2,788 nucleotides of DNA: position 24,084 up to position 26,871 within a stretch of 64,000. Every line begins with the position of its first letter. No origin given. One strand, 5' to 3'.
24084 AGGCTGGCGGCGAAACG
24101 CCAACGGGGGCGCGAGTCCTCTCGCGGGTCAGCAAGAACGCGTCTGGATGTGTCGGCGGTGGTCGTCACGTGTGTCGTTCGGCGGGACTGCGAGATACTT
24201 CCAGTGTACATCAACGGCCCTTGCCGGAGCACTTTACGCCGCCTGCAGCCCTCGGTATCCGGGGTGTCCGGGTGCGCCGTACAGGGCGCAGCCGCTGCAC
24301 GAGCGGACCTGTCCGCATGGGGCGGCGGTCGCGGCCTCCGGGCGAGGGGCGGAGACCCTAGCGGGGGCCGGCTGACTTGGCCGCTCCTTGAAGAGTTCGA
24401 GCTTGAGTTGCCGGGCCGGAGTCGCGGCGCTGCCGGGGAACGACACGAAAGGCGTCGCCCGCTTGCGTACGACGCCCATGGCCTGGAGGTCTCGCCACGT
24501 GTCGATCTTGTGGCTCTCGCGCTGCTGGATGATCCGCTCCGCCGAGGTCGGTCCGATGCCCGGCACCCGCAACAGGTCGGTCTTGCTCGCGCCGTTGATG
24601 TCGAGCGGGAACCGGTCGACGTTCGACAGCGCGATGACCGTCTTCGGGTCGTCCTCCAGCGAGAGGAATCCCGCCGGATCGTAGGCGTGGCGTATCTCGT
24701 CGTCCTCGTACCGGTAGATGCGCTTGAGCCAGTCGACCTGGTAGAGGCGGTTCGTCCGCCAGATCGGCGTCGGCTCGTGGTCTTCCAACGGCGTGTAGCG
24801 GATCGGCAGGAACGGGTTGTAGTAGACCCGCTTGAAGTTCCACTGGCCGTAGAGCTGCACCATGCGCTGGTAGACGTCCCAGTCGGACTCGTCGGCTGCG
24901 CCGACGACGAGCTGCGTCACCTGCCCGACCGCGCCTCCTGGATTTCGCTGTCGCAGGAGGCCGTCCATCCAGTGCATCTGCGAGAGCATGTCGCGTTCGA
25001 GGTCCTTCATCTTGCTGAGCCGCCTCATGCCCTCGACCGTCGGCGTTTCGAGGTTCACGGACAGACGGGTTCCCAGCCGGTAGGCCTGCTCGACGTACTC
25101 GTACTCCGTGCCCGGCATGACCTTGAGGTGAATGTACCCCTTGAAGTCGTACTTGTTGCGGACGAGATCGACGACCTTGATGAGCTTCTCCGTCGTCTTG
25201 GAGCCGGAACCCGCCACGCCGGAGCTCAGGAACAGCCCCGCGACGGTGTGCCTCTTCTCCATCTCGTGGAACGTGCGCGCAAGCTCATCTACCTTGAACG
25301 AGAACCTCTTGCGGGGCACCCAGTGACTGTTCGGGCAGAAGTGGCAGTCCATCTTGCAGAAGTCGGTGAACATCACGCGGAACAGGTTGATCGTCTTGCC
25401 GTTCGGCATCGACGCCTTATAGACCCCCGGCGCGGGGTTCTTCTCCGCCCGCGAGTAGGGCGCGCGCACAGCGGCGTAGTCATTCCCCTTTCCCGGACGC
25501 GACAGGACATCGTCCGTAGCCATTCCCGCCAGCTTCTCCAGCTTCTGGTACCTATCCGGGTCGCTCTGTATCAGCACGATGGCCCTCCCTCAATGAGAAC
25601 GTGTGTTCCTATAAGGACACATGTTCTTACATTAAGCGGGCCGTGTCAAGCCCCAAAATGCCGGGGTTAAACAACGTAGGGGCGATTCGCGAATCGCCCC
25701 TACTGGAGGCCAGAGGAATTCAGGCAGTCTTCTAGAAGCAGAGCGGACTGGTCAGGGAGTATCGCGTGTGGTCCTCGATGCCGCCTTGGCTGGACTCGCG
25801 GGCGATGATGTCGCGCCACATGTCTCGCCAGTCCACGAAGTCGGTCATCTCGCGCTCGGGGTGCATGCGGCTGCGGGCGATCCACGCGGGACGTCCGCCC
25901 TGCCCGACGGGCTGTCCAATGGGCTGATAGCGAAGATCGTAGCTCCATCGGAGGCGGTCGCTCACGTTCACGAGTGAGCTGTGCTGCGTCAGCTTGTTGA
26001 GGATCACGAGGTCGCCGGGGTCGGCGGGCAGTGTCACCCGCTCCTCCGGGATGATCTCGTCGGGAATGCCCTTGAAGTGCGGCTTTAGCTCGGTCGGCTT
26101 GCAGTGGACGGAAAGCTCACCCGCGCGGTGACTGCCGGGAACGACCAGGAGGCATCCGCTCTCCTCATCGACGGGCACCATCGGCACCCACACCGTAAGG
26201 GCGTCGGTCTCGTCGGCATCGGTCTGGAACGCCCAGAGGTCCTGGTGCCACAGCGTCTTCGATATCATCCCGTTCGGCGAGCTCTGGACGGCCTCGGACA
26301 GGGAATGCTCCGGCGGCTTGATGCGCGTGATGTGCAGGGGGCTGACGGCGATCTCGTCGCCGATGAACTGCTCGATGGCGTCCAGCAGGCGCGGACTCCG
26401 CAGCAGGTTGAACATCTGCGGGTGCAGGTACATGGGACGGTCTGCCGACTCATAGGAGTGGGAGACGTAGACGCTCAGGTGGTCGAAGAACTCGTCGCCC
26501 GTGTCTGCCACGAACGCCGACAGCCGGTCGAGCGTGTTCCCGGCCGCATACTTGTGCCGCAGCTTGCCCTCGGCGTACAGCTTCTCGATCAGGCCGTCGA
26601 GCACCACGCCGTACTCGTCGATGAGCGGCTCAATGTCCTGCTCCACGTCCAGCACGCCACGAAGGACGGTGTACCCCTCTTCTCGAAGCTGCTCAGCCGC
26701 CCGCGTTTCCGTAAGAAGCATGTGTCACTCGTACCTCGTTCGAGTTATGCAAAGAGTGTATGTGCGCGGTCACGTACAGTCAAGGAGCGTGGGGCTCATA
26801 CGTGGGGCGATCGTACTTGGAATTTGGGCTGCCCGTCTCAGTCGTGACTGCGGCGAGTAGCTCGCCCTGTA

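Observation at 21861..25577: Minus-strand cluster: radical-SAM/HhH DNA-repair-type gene, coupled membrane protein, then a DNA methyltransferase-HNH fusion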

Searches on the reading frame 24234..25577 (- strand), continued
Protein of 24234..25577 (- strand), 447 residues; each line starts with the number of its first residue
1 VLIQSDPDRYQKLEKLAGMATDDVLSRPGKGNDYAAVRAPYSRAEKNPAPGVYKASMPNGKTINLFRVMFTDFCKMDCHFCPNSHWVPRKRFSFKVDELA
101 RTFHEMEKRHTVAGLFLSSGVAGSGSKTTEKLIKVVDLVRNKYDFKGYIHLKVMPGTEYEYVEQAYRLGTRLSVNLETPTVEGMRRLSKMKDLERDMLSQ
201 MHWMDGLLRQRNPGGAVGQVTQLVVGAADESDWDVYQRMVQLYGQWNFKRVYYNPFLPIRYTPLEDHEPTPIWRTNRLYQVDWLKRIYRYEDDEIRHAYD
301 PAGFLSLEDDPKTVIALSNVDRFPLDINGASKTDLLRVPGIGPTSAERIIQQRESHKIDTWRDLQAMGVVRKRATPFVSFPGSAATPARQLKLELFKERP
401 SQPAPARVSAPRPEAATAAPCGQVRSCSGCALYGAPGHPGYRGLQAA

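Call 84: search_protein_representatives(protein=window:24234-25577:-)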
Query: 447 residues. Proteins with E-value up to 0.001 (for the whole library): 2822; up to 1e-10: 1196; up to 1e-30: 355. The best 150 are listed.
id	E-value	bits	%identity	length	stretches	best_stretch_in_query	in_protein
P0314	4.2e-145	500.3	55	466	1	1-432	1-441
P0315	1.5e-133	462.2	53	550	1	1-399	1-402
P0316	7.3e-100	351.2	53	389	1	99-432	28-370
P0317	1.2e-99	350.5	48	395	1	38-384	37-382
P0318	4.9e-98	345.2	60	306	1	1-271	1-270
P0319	5.4e-97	341.8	67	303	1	1-228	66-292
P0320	2.2e-86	306.8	63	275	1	1-215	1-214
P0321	7.5e-84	298.4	65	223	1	1-206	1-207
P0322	4.5e-82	292.6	63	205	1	151-356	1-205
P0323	8.2e-82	291.7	42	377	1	12-389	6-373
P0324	3.3e-81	289.7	44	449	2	217-395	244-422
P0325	2.4e-80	286.9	44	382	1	47-383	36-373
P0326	1.1e-79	284.7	71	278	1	36-211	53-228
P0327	2.9e-78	280.0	66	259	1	163-351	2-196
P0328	4.9e-77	276.0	42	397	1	46-391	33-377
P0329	8.3e-77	275.2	40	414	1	49-383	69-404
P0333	1.1e-74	268.2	40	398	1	18-391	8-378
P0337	1.8e-73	264.2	39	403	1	8-383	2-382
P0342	4.0e-71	256.5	43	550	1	42-357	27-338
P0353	1.9e-69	251.0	37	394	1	1-393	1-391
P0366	1.7e-67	244.6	39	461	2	217-383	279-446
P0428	1.0e-57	212.3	36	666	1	51-383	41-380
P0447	2.4e-55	204.5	35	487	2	157-391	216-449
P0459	7.3e-54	199.6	37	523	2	205-388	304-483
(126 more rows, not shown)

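Call 85: search_protein_families(library=ncbifam, proteins=[P0314, P0315, P0317, P0323, P0325, P0328, P0329, P0333, P0337, P0353], max_evalue=1e-20)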
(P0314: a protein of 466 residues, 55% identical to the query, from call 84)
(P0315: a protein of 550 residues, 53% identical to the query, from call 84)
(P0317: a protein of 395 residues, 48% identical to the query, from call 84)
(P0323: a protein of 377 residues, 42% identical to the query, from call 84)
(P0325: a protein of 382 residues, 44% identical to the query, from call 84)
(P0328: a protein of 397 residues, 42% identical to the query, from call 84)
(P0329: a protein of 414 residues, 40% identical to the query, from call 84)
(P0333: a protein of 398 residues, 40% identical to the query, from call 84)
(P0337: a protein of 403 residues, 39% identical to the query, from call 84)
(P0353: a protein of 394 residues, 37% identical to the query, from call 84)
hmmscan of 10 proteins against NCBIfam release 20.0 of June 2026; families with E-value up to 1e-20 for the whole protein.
P0314 (466 aa): 1 family
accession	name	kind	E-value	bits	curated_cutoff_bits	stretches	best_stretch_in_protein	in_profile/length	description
TIGR03916.1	rSAM_link_UDG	hypoth_equivalog_domain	2.9e-93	313.3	343.5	1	60-417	33-399/415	putative DNA modification/repair radical SAM protein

P0315 (550 aa): 1 family
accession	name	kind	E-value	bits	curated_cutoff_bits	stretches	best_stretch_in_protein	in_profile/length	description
TIGR03916.1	rSAM_link_UDG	hypoth_equivalog_domain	9.8e-94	314.8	343.5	1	11-391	3-384/415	putative DNA modification/repair radical SAM protein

P0317 (395 aa): 1 family
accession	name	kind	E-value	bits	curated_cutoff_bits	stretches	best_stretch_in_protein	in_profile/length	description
TIGR03916.1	rSAM_link_UDG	hypoth_equivalog_domain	2.9e-105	352.7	343.5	1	13-384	3-382/415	putative DNA modification/repair radical SAM protein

P0323 (377 aa): 1 family
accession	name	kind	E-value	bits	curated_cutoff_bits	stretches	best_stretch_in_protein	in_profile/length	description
TIGR03916.1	rSAM_link_UDG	hypoth_equivalog_domain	3.8e-89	299.7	343.5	1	5-370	3-382/415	putative DNA modification/repair radical SAM protein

P0325 (382 aa): 1 family
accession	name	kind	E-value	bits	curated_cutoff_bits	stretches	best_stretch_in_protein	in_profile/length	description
TIGR03916.1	rSAM_link_UDG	hypoth_equivalog_domain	2e-113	379.6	343.5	1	5-374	3-380/415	putative DNA modification/repair radical SAM protein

P0328 (397 aa): 1 family
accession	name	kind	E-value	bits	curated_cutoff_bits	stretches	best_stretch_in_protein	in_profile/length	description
TIGR03916.1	rSAM_link_UDG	hypoth_equivalog_domain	1.3e-105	354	343.5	1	6-373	4-383/415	putative DNA modification/repair radical SAM protein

P0329 (414 aa): 1 family
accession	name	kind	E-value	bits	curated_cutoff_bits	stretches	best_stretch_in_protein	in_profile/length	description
TIGR03916.1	rSAM_link_UDG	hypoth_equivalog_domain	7.1e-112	374.5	343.5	1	34-406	2-381/415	putative DNA modification/repair radical SAM protein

P0333 (398 aa): 1 family
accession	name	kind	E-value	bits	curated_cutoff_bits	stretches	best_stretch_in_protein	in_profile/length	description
TIGR03916.1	rSAM_link_UDG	hypoth_equivalog_domain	2.6e-84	283.7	343.5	1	5-372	3-381/415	putative DNA modification/repair radical SAM protein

P0337 (403 aa): 1 family
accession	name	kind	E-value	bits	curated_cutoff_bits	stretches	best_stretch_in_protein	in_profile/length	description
TIGR03916.1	rSAM_link_UDG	hypoth_equivalog_domain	9.9e-121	403.7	343.5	1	5-386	3-383/415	putative DNA modification/repair radical SAM protein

P0353 (394 aa): 1 family
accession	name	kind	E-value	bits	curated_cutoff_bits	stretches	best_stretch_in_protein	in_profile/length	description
TIGR03916.1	rSAM_link_UDG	hypoth_equivalog_domain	2.9e-87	293.5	343.5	1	10-384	2-380/415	putative DNA modification/repair radical SAM protein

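Call 86: predict_structure(alignment_id=A1)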
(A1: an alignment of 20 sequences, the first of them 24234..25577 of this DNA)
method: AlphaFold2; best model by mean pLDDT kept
length: 447 residues; sequences in the alignment: 20
mean_pLDDT: 66.6   pTM: 0.59
mean pLDDT of the five models: 66.6, 66.4, 65.6, 57.1, 52.7
residues with pLDDT >= 90: 73; 70-90: 148; 50-70: 102; < 50: 124
segments of 3 or more residues with pLDDT < 50: 1-11, 13-43, 71-92, 179-191, 260-262, 397-426, 444-447
pLDDT, mean of each block of 10 residues (from residue 1): 38 45 35 38 49 58 70 37 32 70 83 77 62 90 89 74 83 63 46 55 71 59 65 87 76 67 61 84 90 95 88 90 90 93 92 90 90 87 57 48 32 37 45 59 45
secondary structure, 60 per line:
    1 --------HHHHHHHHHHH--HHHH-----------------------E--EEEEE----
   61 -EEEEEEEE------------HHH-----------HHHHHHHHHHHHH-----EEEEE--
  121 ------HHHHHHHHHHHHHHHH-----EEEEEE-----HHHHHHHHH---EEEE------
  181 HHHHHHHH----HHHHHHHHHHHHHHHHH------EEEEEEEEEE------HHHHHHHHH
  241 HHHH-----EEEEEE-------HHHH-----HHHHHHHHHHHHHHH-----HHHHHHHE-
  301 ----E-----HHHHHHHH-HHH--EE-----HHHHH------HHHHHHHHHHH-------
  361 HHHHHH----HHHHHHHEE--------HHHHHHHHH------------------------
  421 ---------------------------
elements in order: H9-19 H22-25 E52-56 E62-69 H96-108 E114-118 H127-142 E148-153 H159-167 E171-174 H181-188 H193-209 E216-225 H232-244 E250-255 H263-266 H272-286 H292-298 H311-318 H332-336 H343-353 H361-366 H371-377 H388-396

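Call 88: fold_search(model_id=the predicted structure, library=pdb)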
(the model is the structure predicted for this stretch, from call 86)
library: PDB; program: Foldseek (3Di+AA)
matches with E <= 10: 1147; with E <= 0.001: 11
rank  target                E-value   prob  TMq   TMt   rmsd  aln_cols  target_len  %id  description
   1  5ff2                  1.8e-05  1.00  0.38  0.47   3.8       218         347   16  HydE from T. maritima in complex with (2R,4R)-TDA (released 2016-04-06)
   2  3ciw                  3.0e-05  1.00  0.38  0.48   3.6       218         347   16  X-RAY structure of the [FeFe]-hydrogenase maturase HydE from thermotoga maritima (released 2008-04-08)
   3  5few                  3.4e-05  1.00  0.38  0.48   3.9       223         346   17  HydE from T. maritima in complex with S-adenosyl-L-cysteine (final product) (released 2016-04-06)
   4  5fep                  3.8e-05  1.00  0.38  0.48   3.6       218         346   16  HydE from T. maritima in complex with (2R,4R)-MeTDA (released 2016-04-06)
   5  3cix                  4.0e-05  1.00  0.38  0.48   3.9       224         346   16  X-RAY structure of the [FeFe]-hydrogenase maturase HydE from thermotoga maritima in complex with thiocyanate (released 2008-04-08)
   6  3iiz                  5.4e-05  1.00  0.38  0.48   3.7       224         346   16  X-ray structure of the FeFe-hydrogenase maturase HydE from T. maritima in complex with S-adenosyl-L-methionine (released 2009-09-22)
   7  8qmk                  6.0e-05  1.00  0.38  0.47   7.2       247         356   16  Enzymatically-produced complex-B bound TmHydE structure (released 2023-11-22)
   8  7o1o                  8.1e-05  1.00  0.38  0.47   7.2       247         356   16  Complex-B bound [FeFe]-hydrogenase maturase HydE fromT. Maritima (Auxiliary cluster deleted variant) (released 2021-05-26)
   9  7o1p                  2.3e-04  1.00  0.37  0.49   3.7       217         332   16  [FeFe]-hydrogenase maturase HydE from T. Maritima (C-ter stretch absent) (released 2021-05-26)
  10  7o1t                  2.6e-04  1.00  0.38  0.47   7.2       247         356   16  Fe(CO)2CNCl species bound [HydE from T. Maritima (released 2021-05-26)
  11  8trw_A                8.4e-04  1.00  0.34  0.49  10.1       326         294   13  Structure of human LIAS (released 2025-06-11)
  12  9c19_B                1.8e-03  1.00  0.35  0.49   7.1       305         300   13  Structure of human LIAS (released 2025-07-09)
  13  8vcw                  3.0e-03  1.00  0.31  0.41   4.5       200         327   14  X-Ray Crystal Structure of the biotin synthase from B. obeum (released 2024-01-24)
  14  8v0j_B                3.6e-03  1.00  0.35  0.49   7.1       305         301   13  Structure of the complex between Human LIAS and H-protein in the presence of s-adenosyl-l-methionine (released 2025-08-20)
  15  2oce                  5.4e-03  0.89  0.15  0.10  16.4       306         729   12  Crystal structure of Tex family protein PA5201 from Pseudomonas aeruginosa (released 2007-01-02)
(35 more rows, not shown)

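Call 92: search_protein_families(library=pfam, proteins=[P0314, P0315, P0342, P0428, P0459, P0447, P0324, P0366], max_evalue=0.001)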
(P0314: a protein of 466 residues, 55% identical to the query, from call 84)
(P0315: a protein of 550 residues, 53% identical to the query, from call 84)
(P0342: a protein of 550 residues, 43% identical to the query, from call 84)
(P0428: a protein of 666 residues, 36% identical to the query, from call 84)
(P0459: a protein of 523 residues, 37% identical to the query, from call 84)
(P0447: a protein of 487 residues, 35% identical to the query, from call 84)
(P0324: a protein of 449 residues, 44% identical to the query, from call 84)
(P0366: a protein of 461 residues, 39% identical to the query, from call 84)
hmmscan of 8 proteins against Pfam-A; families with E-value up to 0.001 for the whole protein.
P0314 (466 aa): 4 families
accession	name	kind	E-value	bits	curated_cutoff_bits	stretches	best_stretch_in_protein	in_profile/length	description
PF04055.27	Radical_SAM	-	4e-09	37.3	29.5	1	84-228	2-147/166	Radical SAM superfamily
PF12836.13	HHH_3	-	2.1e-08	34.5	27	1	340-372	7-40/65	Helix-hairpin-helix motif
PF00633.29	HHH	-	4.9e-05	23.4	24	1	341-364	5-28/30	Helix-hairpin-helix motif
PF14520.12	HHH_5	-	0.00065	20.6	27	0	340-366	28-54/57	Helix-hairpin-helix domain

P0315 (550 aa): 5 families
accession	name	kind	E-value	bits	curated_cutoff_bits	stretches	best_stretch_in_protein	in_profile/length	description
PF12836.13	HHH_3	-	4.6e-08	33.5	27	1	328-359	6-37/65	Helix-hairpin-helix motif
PF04055.27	Radical_SAM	-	6.3e-06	26.9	29.5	1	69-192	3-126/166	Radical SAM superfamily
PF14520.12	HHH_5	-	8.9e-05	23.3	27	1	332-354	31-53/57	Helix-hairpin-helix domain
PF21176.3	RecR_HhH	-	0.00056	20.1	27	0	338-352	8-22/45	RecR, helix-hairpin-helix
PF00633.29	HHH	-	0.00071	19.7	24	0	330-353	5-28/30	Helix-hairpin-helix motif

P0342 (550 aa): 3 families
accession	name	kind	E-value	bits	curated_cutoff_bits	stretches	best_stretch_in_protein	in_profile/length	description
PF02424.20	ApbE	-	4.6e-28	98.9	25.6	1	424-547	1-119/266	ApbE family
PF04055.27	Radical_SAM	-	9.7e-12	45.8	29.5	1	54-219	2-160/166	Radical SAM superfamily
PF12836.13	HHH_3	-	1.8e-05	25.2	27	1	307-340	7-40/65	Helix-hairpin-helix motif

P0428 (666 aa): 4 families
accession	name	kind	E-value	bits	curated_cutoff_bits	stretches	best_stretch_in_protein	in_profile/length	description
PF13566.11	DUF4130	-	1.6e-39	135.7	27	1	493-651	2-146/146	Domain of unknown function (DUF4130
PF04055.27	Radical_SAM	-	3.3e-09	37.6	29.5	1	58-196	1-139/166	Radical SAM superfamily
PF13353.11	Fer4_12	-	2.3e-06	28.4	22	1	58-161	9-115/137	4Fe-4S single cluster domain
PF12836.13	HHH_3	-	0.00011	22.7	27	1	324-352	7-35/65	Helix-hairpin-helix motif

P0459 (523 aa): 1 family
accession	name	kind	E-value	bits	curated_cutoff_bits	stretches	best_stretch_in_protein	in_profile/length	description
PF04055.27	Radical_SAM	-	2.3e-07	31.6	29.5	1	66-201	3-138/166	Radical SAM superfamily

P0447 (487 aa): 2 families
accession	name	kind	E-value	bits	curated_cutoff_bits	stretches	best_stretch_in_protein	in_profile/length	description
PF04055.27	Radical_SAM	-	7.2e-06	26.7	29.5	1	64-194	1-131/166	Radical SAM superfamily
PF12836.13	HHH_3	-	0.00041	20.8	27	1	384-424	6-45/65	Helix-hairpin-helix motif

P0324 (449 aa): 3 families
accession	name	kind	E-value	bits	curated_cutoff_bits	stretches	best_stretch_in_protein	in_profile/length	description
PF12836.13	HHH_3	-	4.9e-10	39.8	27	1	351-393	5-48/65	Helix-hairpin-helix motif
PF04055.27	Radical_SAM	-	1.1e-08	35.9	29.5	1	55-192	2-137/166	Radical SAM superfamily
PF00633.29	HHH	-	0.00016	21.8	24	1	354-378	5-29/30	Helix-hairpin-helix motif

P0366 (461 aa): 2 families
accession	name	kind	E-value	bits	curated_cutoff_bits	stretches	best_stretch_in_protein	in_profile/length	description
PF04055.27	Radical_SAM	-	1.4e-06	29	29.5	1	67-199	2-116/166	Radical SAM superfamily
PF12836.13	HHH_3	-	4.6e-05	23.9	27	1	386-429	5-48/65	Helix-hairpin-helix motif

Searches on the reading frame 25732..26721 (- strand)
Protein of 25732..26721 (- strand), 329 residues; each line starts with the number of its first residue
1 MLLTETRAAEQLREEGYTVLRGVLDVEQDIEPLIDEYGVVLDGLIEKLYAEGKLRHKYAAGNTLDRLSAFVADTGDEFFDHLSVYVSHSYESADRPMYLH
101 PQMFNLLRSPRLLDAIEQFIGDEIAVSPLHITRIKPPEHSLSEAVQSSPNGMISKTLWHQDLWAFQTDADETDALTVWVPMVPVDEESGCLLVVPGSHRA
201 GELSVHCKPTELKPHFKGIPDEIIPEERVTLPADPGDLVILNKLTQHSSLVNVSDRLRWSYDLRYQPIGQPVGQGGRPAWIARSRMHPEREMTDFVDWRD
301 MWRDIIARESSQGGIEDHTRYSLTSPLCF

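Call 3: search_protein_families(library=pfam, proteins=[window:25732-26721:-], max_evalue=0.01)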
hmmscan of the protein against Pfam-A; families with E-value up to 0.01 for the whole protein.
window:25732-26721:- (329 aa): 1 family
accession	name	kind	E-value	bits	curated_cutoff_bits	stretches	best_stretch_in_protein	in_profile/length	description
PF05721.19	PhyH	-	2.7e-19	70.8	22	1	13-258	2-211/213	Phytanoyl-CoA dioxygenase (PhyH)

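Call 4: search_protein_families(library=ncbifam, proteins=[window:25732-26721:-], max_evalue=0.01)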
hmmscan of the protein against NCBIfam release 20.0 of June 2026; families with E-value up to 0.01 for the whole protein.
window:25732-26721:- (329 aa): 3 families
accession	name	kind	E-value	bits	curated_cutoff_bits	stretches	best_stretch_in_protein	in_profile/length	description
NF045813.1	DxPntBtaHylase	equivalog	1.6e-14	53.9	550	1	64-277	50-259/285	1-deoxypentalenic acid 11-beta-hydroxylase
TIGR01762.1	chlorin-enz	subfamily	0.00035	20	226.3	0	169-200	128-159/288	chlorinating enzyme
TIGR04324.1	SpoChoClust_2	subfamily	0.0016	18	150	1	149-273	104-220/248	sporadic carbohydrate cluster 2OG-Fe(II) oxygenase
